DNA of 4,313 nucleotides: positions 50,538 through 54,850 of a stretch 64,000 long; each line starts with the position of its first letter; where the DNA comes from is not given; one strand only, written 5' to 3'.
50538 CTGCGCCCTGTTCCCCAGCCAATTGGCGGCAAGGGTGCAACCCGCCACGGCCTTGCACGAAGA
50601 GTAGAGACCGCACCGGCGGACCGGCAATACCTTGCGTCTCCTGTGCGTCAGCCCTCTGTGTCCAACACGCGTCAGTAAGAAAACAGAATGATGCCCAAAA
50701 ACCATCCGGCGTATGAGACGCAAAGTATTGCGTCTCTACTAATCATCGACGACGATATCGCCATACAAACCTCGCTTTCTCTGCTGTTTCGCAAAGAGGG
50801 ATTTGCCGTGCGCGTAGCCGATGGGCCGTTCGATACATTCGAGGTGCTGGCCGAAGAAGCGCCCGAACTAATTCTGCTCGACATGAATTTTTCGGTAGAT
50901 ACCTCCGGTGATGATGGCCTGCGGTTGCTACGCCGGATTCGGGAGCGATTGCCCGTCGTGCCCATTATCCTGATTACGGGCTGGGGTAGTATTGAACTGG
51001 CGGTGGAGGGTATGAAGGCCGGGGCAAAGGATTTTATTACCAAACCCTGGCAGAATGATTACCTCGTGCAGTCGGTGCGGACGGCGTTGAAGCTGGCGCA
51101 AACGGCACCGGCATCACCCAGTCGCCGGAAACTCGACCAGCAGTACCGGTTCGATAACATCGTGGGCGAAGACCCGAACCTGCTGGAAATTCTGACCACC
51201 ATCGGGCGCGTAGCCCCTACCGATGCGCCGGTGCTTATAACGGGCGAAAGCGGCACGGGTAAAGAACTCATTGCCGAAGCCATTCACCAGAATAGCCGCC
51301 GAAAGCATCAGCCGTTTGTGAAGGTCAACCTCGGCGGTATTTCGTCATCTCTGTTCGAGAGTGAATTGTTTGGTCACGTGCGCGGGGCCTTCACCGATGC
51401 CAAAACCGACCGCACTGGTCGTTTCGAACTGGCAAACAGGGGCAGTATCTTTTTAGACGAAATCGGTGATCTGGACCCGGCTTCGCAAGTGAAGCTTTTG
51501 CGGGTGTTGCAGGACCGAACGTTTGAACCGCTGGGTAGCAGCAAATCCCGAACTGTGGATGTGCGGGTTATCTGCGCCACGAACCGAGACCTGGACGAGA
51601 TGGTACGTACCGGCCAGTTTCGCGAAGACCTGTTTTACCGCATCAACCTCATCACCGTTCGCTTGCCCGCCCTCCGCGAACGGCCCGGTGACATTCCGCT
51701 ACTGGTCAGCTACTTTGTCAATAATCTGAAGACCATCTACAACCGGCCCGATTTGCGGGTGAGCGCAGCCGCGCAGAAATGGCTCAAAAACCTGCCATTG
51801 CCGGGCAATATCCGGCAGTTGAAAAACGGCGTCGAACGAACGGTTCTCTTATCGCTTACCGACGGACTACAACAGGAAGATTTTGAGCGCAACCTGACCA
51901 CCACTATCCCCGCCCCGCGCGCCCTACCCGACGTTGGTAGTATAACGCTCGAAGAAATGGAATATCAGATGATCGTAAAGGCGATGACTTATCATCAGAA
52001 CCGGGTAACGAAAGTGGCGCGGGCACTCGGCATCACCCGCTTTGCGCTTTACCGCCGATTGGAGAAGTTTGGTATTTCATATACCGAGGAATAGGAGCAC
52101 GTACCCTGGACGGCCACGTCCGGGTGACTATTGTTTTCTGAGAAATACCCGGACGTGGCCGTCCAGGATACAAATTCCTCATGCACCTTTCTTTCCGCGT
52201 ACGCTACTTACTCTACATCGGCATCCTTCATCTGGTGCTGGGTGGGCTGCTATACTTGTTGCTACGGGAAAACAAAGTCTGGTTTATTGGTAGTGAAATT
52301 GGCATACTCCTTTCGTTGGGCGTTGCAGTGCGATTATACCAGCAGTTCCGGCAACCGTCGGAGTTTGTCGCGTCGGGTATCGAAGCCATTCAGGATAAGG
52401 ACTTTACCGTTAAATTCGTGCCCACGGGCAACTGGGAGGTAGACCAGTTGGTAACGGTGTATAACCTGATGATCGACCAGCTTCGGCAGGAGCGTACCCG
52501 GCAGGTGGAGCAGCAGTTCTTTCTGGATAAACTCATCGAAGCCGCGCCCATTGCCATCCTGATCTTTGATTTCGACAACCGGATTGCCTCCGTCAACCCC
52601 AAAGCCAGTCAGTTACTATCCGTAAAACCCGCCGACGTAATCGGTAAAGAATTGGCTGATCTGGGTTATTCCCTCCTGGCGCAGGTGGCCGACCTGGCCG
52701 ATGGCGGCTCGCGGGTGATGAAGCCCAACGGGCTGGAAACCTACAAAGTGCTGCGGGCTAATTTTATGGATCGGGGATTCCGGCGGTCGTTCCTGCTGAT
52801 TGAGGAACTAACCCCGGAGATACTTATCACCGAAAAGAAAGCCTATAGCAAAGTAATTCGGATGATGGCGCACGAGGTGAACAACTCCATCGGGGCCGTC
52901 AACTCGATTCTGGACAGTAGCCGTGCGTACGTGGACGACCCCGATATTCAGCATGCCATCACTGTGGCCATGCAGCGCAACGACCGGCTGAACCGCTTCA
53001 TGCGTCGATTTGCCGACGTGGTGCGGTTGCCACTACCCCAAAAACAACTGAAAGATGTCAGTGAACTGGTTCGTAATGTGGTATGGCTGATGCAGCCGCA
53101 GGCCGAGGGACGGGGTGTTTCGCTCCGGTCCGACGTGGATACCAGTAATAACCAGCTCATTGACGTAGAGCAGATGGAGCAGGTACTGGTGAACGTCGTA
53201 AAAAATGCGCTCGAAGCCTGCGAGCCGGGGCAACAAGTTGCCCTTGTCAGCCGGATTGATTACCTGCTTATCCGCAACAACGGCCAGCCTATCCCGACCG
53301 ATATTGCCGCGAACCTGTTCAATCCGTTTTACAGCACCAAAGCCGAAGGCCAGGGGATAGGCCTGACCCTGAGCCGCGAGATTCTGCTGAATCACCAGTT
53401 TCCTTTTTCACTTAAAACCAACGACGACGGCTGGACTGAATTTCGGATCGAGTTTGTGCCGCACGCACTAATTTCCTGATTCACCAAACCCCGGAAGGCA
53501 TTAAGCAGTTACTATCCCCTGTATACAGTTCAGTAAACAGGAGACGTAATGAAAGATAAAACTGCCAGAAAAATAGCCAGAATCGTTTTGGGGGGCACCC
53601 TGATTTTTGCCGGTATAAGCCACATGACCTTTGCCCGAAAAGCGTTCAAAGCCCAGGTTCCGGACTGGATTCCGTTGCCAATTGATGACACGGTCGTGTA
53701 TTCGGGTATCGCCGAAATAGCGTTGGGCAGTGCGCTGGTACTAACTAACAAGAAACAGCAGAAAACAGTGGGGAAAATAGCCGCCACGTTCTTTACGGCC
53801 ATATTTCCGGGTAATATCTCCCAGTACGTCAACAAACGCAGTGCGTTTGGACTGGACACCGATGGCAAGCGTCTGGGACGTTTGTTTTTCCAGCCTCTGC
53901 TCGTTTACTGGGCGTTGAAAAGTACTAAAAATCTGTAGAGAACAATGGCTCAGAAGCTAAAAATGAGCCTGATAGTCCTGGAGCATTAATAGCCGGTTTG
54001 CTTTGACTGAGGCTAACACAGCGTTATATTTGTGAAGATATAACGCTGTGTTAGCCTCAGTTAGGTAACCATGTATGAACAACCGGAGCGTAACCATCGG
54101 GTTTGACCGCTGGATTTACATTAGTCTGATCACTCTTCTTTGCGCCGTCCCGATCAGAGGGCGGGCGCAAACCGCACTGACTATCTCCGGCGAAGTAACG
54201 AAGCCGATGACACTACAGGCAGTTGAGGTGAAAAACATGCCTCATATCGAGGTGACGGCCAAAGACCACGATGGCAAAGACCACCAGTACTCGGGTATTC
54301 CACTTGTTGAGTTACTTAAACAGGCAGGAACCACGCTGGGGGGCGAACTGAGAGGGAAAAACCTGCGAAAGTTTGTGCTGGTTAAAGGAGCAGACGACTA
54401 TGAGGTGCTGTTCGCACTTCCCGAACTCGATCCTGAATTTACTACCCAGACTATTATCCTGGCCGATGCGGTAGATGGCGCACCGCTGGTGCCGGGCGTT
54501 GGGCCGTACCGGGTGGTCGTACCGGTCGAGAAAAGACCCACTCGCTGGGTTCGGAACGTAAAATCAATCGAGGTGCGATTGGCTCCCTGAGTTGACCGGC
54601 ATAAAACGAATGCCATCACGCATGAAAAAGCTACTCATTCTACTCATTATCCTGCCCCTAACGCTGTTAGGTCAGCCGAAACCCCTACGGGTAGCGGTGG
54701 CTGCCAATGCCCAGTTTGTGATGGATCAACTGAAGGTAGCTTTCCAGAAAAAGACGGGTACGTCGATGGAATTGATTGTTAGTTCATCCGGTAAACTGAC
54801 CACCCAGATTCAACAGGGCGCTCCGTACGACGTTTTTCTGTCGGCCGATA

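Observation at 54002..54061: Whole mod-operon promoter buried in a perfect 24-bp palindrome with a ModE-type core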

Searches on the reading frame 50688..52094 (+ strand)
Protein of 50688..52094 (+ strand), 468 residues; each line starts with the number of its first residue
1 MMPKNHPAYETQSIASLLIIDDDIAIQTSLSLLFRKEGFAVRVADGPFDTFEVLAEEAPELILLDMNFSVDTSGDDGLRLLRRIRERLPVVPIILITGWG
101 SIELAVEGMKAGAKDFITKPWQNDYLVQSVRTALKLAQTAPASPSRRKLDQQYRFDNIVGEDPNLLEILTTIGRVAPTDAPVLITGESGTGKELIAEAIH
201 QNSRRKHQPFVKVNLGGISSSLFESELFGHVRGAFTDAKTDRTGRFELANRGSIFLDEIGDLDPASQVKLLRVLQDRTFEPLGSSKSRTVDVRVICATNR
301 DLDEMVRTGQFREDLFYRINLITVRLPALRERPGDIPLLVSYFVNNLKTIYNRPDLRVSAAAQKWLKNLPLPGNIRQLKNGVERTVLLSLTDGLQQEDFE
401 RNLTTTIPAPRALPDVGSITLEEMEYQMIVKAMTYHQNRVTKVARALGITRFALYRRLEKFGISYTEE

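Call 4: search_protein_families(library=pfam, proteins=[window:50688-52094:+])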
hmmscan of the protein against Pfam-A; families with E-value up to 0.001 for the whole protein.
window:50688-52094:+ (468 aa): 9 families
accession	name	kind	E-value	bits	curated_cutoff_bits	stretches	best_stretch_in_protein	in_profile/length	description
PF00158.32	Sigma54_activat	-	1.7e-69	233.3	20.2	1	158-324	1-167/168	Sigma-54 interaction domain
PF00072.30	Response_reg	-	6.7e-24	84.6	30.2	1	18-130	2-110/111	Response regulator receiver domain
PF14532.12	Sigma54_activ_2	-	4.3e-21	76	25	1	159-329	1-138/138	Sigma-54 interaction domain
PF25601.1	AAA_lid_14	-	1.3e-16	60.6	27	1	330-406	1-77/87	AAA+ ATPase lid domain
PF02954.25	HTH_8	-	1.8e-11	44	22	1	420-461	1-42/42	Bacterial regulatory protein, Fis family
PF00004.35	AAA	-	8.2e-09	36.4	21.2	1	182-311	1-123/131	ATPase family associated with various cellular activities (AAA)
PF07728.20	AAA_5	-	3.4e-06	27.6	22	1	181-300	1-123/139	AAA domain (dynein-related subfamily)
PF18024.7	HTH_50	-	8.2e-05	22.7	27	1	421-464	8-50/50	Helix-turn-helix domain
PF01695.23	IstB_IS21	-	0.0006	19.8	24.1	0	107-277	23-182/238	IstB-like ATP binding protein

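Call 5: search_protein_families(library=ncbifam, proteins=[window:50688-52094:+])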
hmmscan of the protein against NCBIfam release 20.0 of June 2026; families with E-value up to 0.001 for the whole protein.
window:50688-52094:+ (468 aa): 95 families (the best 25 are shown)
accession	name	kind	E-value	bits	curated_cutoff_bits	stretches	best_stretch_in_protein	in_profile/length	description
NF008469.0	PRK11361.1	equivalog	6.8e-114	381.1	714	1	13-464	3-457/461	acetoacetate metabolism transcriptional regulator AtoC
TIGR02915.1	PEP_resp_reg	equivalog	2.5e-106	356.2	502.6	1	17-463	1-444/445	PEP-CTERM-box response regulator transcription factor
TIGR01818.1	ntrC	equivalog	7.4e-105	351.4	558.6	1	18-434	2-412/463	nitrogen regulation protein NR(I)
TIGR01817.1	nifA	equivalog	7.5e-97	325.3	528.85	1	145-425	185-465/534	nif-specific transcriptional activator NifA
NF011695.0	PRK15115.1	equivalog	1.9e-96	323.6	763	1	13-461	5-436/445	two-component system response regulator GlrR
NF007689.0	PRK10365.1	equivalog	1.3e-95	320.8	760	1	16-458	7-439/441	sigma-54-dependent response regulator transcription factor ZraR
NF051870.1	NAssimRespRegNtrX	equivalog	2e-95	320.3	600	1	16-463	3-452/452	nitrogen assimilation response regulator NtrX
NF038308.1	RNA_repair_RtcR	equivalog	2.7e-93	313.6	650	1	103-447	124-497/530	RNA repair transcriptional activator RtcR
NF041946.1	LuxO_transreg_Vib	equivalog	1.3e-92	311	800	1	40-396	22-373/463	quorum-sensing sigma-54 dependent transcriptional regulator LuxO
NF041552.1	TF_PrdR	equivalog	8.5e-92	308.3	795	1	150-461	262-576/577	sigma-54 dependent transcriptional regulator PrdR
NF003451.0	PRK05022.1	equivalog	3.3e-89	300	476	1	137-463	171-510/512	nitric oxide reductase transcriptional regulator NorR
NF008176.1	PRK10923.1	equivalog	5.2e-86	289.1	620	1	17-400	6-382/469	nitrogen regulation protein NR(I)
NF049963.1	RespRegFlgRCampy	domain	8.5e-83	278.6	750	1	17-399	3-377/429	fla regulon two-component system response regulator FlgR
NF050807.1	TransRegFlbDCaul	equivalog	9.9e-82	275.2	750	1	50-403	36-365/454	sigma-54-dependent transcriptional regulator FlbD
NF011958.0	PRK15429.1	equivalog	1.2e-79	268.7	830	1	154-464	377-687/692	formate hydrogenlyase transcriptional activator FlhA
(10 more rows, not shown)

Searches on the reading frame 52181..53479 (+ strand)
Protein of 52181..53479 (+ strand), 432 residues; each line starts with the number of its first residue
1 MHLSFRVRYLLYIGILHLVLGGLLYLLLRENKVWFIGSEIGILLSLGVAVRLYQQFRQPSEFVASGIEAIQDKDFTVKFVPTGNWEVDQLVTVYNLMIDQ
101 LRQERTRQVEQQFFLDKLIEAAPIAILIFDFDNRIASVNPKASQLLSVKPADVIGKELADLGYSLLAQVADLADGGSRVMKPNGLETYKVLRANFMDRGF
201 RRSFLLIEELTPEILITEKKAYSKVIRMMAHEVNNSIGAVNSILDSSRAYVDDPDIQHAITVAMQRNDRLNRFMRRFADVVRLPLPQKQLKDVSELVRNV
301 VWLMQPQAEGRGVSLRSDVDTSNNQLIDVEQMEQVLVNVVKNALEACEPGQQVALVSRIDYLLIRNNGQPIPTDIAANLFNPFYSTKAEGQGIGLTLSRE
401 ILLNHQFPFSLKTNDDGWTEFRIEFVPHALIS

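Call 4: search_protein_families(library=pfam, proteins=[window:52181-53479:+])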
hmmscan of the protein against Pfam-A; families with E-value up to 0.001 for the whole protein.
window:52181-53479:+ (432 aa): 4 families
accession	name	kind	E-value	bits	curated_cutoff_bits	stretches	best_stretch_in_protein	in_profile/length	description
PF02518.31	HATPase_c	-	1.2e-12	48.7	26.4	1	328-425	2-107/111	Histidine kinase-, DNA gyrase B-, and HSP90-like ATPase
PF13426.13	PAS_9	-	3.2e-05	24.6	27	0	125-161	3-39/103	PAS domain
PF13188.13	PAS_8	-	3.2e-05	24.1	21.8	1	115-158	3-43/65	PAS domain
PF00989.32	PAS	-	3.4e-05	24.3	22.6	1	115-161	3-49/113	PAS fold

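Call 5: search_protein_families(library=ncbifam, proteins=[window:52181-53479:+])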
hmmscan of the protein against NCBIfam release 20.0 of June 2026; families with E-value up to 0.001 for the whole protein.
window:52181-53479:+ (432 aa): 48 families (the best 25 are shown)
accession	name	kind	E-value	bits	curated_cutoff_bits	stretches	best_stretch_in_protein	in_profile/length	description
NF008468.0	PRK11360.1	equivalog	8.1e-36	123.6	646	2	228-414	402-595/616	two-component system sensor histidine kinase AtoS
NF041777.1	sens_FixL_Rhizob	equivalog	3.9e-24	85.1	850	1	209-424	248-478/485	sensor protein FixL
NF008293.1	PRK11073.1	equivalog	5.8e-20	71.8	240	1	219-423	127-343/349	nitrogen regulation protein NR(II)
NF007688.0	PRK10364.1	equivalog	1e-18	67.4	479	1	229-423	247-447/460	two-component system sensor histidine kinase ZraS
NF046044.1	PnpS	equivalog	3.3e-18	65.9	400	1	66-425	8-389/390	two-component system histidine kinase PnpS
NF033092.0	HK_WalK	equivalog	4.5e-17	61.8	725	1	31-416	176-583/594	cell wall metabolism sensor histidine kinase WalK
TIGR02916.1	PEP_his_kin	equivalog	2.3e-15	56.2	300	1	220-402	473-655/679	XrtA/PEP-CTERM system histidine kinase PrsK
NF033091.0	HK_VanS_ACDEFG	equivalog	1.6e-14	53.7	400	1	225-415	77-283/293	vancomycin resistance histidine kinase VanS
NF008312.0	PRK11100.1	equivalog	3.6e-14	52.4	356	1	219-415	253-462/477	two-component system sensor histidine kinase CreC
TIGR02966.1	phoR_proteo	equivalog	6.6e-14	51.7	334.2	1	115-425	8-333/333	phosphate regulon sensor histidine kinase PhoR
NF047794.1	HisKinPtgB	equivalog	2e-13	49.5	1000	1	226-403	446-631/656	two-component system sensor histidine kinase PgtB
NF007345.0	PRK09835.1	subfamily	2.3e-13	49.5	423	1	278-414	324-468/482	Cu(+)/Ag(+) sensor histidine kinase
NF053867.1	SprKinKinDBac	equivalog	3.1e-13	49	775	1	229-404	293-474/500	sporulation kinase KinD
NF040750.1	tetrathio_HK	equivalog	1.6e-12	46.7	750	1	229-406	345-533/555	tetrathionate respiration histidine kinase TtrS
NF012226.0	AdeS_HK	equivalog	6.6e-12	45.3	500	1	291-411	210-338/353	two-component sensor histidine kinase AdeS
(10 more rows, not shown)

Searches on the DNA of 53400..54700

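Call 6: search_rna_families(source=window, start=53400, end=54700, threshold=evalue, max_evalue=10)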
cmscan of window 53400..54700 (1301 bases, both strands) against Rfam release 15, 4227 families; matches with E-value up to 10: 9.
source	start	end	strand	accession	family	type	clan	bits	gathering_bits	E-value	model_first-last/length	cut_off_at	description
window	54002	54065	+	RF03588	mir-2319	Gene; miRNA;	-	41.3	89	6.4e-07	1-71/71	no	mir-2319 microRNA precursor family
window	53993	54071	+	RF04095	MIR9746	Gene; miRNA;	-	37.8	79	1.4e-05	1-110/110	no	MIR9746 microRNA precursor family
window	54008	54059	-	RF03588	mir-2319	Gene; miRNA;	-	36.4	89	1.4e-05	1-71/71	no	mir-2319 microRNA precursor family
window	53992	54073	-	RF00903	mir-359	Gene; miRNA;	-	31.5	68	0.00045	1-83/83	no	mir-359 microRNA precursor family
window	54006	54061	+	RF00979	mir-553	Gene; miRNA;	-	30.8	82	0.0013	1-62/62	no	mir-553 microRNA precursor family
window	53996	54070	+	RF00894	mir-790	Gene; miRNA;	-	26.5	63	0.012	1-70/70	no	mir-790 microRNA precursor family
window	53996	54070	-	RF00894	mir-790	Gene; miRNA;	-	23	63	0.1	1-70/70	no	mir-790 microRNA precursor family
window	54347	54439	-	RF02115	FAM13A-AS1_2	Gene; lncRNA;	-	19.9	38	0.19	1-110/110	no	FAM13A antisense RNA 1 conserved region 2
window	54152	54181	+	RF03092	Ocean-VII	Gene; sRNA;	-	14.3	53.5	0.42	12-41/41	no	Ocean-VII RNA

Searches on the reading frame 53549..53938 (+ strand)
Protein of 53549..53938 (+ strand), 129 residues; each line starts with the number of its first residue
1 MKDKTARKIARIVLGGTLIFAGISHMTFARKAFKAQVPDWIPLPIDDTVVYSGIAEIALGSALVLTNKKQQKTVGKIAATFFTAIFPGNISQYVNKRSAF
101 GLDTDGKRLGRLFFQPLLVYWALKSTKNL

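Call 4: search_protein_families(library=pfam, proteins=[window:53549-53938:+])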
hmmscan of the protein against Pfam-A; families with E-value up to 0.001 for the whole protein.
window:53549-53938:+ (129 aa): 0 families

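Call 5: search_protein_families(library=ncbifam, proteins=[window:53549-53938:+])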
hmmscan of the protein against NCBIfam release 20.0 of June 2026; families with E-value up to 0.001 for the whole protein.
window:53549-53938:+ (129 aa): 0 families

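Call 37: search_protein_families(library=pfam, proteins=[window:53549-53938:+], max_evalue=10)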
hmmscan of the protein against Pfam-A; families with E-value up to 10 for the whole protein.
window:53549-53938:+ (129 aa): 3 families
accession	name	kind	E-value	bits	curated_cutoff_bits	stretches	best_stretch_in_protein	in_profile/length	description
PF07291.16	MauE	-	0.0049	17.6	27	1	8-86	6-83/128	Methylamine utilisation protein MauE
PF07681.17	DoxX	-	0.0074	17.3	23.6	1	9-65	4-61/85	DoxX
PF18857.6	LPD38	-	0.12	12.8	27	1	41-88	28-74/189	Large polyvalent protein associated domain 38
